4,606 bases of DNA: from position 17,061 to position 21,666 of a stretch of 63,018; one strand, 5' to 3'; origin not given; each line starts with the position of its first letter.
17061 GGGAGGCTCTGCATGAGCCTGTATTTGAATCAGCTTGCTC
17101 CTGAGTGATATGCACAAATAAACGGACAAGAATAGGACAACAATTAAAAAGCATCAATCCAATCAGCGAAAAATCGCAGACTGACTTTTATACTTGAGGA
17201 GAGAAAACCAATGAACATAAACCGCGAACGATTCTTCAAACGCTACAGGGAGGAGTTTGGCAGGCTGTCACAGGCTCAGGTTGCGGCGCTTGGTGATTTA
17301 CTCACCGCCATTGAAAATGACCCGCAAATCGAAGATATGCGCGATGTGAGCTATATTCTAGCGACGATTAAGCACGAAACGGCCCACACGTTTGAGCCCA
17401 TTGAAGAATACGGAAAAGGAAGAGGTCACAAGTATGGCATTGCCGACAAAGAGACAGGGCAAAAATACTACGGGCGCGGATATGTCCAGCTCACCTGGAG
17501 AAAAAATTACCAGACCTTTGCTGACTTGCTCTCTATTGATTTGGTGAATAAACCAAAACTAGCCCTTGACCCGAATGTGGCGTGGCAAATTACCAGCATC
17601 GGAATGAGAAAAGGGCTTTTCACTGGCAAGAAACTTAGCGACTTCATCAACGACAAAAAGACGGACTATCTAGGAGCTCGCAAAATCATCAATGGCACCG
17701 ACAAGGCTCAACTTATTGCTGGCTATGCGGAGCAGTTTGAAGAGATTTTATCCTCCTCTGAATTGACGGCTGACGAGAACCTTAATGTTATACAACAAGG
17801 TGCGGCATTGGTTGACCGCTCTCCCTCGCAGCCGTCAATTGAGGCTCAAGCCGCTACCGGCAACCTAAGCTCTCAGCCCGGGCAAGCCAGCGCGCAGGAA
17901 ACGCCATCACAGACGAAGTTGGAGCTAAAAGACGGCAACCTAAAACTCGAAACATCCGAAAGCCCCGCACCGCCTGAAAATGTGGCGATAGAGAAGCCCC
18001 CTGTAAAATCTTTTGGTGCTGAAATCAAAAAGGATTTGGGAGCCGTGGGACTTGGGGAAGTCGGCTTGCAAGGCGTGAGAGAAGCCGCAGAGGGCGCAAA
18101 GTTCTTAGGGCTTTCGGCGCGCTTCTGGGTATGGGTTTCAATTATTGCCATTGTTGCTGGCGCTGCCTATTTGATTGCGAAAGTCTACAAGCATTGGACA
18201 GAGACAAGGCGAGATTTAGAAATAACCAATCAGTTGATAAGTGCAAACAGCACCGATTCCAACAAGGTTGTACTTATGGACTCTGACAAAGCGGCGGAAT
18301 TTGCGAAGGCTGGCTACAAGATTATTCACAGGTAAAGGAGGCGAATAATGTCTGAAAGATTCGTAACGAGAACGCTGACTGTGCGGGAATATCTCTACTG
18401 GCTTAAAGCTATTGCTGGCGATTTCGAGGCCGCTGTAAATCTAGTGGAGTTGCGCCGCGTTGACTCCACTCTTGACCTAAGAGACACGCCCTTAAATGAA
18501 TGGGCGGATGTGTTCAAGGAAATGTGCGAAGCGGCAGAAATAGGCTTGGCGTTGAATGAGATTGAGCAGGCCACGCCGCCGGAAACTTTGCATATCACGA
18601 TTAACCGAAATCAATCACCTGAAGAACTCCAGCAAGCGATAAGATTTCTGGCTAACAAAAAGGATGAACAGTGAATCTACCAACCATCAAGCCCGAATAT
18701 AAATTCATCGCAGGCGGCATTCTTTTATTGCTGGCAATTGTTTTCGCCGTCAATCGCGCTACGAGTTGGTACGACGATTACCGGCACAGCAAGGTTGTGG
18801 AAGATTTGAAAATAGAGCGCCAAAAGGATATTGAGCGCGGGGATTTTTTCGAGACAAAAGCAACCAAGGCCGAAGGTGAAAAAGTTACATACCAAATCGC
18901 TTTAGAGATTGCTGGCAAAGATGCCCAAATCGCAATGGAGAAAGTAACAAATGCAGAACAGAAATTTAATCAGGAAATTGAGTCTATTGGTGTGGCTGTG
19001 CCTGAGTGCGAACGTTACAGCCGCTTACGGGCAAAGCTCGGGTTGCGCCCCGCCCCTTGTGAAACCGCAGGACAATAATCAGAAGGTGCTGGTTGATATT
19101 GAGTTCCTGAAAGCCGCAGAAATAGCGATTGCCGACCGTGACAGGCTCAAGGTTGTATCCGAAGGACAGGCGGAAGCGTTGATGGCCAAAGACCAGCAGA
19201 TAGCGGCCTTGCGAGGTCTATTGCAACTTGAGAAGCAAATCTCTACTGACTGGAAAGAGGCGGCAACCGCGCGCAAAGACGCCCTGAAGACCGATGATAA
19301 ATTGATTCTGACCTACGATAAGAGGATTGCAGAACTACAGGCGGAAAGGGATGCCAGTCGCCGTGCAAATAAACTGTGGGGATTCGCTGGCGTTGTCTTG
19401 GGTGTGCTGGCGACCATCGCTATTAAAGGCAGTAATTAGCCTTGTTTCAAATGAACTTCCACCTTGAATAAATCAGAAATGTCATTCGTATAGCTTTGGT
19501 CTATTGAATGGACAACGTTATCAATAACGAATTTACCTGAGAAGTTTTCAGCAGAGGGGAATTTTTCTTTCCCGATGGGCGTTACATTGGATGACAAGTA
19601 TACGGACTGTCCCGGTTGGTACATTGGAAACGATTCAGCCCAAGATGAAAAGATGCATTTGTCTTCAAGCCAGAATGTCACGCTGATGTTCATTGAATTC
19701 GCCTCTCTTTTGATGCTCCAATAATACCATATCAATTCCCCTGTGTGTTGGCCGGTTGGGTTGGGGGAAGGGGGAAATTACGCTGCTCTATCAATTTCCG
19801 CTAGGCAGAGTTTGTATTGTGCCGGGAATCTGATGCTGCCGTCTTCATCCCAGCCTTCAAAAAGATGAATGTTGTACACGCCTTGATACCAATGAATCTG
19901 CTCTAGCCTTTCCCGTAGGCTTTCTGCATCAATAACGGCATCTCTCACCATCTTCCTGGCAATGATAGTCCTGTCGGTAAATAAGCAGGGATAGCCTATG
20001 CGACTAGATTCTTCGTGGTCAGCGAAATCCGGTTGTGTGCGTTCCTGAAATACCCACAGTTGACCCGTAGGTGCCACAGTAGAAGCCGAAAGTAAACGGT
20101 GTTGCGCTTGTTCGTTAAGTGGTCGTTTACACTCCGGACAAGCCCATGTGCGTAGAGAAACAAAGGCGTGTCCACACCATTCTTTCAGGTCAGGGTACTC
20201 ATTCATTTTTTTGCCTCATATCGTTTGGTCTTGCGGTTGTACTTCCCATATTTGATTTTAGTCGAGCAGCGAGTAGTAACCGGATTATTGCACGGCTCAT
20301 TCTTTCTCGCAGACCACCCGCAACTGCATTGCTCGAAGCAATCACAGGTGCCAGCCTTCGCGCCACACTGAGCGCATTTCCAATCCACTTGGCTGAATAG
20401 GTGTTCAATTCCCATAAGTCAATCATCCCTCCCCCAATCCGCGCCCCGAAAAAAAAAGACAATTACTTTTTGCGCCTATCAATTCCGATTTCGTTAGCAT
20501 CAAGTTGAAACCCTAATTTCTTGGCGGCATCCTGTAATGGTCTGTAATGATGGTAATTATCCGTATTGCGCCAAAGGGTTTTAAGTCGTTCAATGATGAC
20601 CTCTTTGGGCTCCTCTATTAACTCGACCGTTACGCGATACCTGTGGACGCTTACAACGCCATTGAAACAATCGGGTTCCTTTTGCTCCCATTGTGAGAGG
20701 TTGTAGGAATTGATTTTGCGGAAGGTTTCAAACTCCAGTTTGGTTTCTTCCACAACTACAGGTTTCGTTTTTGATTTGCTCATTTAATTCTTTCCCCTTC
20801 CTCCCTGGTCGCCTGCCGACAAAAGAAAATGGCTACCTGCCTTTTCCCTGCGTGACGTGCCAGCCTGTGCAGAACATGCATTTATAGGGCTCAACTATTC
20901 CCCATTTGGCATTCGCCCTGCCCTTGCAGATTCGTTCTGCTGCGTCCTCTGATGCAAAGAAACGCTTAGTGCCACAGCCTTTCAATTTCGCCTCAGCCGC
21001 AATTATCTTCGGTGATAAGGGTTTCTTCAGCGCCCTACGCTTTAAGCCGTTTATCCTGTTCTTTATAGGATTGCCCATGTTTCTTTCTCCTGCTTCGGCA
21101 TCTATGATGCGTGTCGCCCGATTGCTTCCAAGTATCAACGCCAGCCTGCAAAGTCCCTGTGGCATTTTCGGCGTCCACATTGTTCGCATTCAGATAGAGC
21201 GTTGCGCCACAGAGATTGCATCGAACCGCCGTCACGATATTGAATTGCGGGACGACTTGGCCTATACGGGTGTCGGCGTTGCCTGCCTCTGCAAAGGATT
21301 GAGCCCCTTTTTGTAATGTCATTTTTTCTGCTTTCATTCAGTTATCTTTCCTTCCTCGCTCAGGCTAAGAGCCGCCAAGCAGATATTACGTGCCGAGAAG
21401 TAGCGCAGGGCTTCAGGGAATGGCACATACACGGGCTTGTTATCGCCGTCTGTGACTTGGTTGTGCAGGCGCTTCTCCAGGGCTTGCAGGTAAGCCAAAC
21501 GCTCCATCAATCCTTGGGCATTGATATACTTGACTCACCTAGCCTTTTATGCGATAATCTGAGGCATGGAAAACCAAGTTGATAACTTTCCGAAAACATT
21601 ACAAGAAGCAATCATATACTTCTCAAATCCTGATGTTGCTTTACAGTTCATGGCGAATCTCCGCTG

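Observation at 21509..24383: Recent-looking insertion of a 2.86-kb IS1595-family element with passenger genes, splitting a small phage gene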

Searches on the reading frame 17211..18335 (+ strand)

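Call 28: search_protein_families(library=phrogs, proteins=[window:17211-18335:+], max_evalue=0.00001)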
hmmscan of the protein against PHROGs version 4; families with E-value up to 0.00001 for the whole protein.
window:17211-18335:+ (374 aa): 4 families
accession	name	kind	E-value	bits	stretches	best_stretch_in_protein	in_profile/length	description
phrog_29753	-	unknown function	2.2e-33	116.9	1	44-178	244-372/374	-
phrog_181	-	lysis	1.7e-32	114.3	1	3-220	331-570/769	endolysin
phrog_26317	-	unknown function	5.2e-08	33.8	1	74-120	17-63/119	-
phrog_1519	-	lysis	6.4e-06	26.5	1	16-203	208-396/502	endolysin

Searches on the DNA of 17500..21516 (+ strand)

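Call 13: search_dna_similar(query=window:17500-21516:+, collection=phages, mode=distant, max_rows=15)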
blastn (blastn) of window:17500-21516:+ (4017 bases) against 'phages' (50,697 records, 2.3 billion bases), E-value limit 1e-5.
No match.
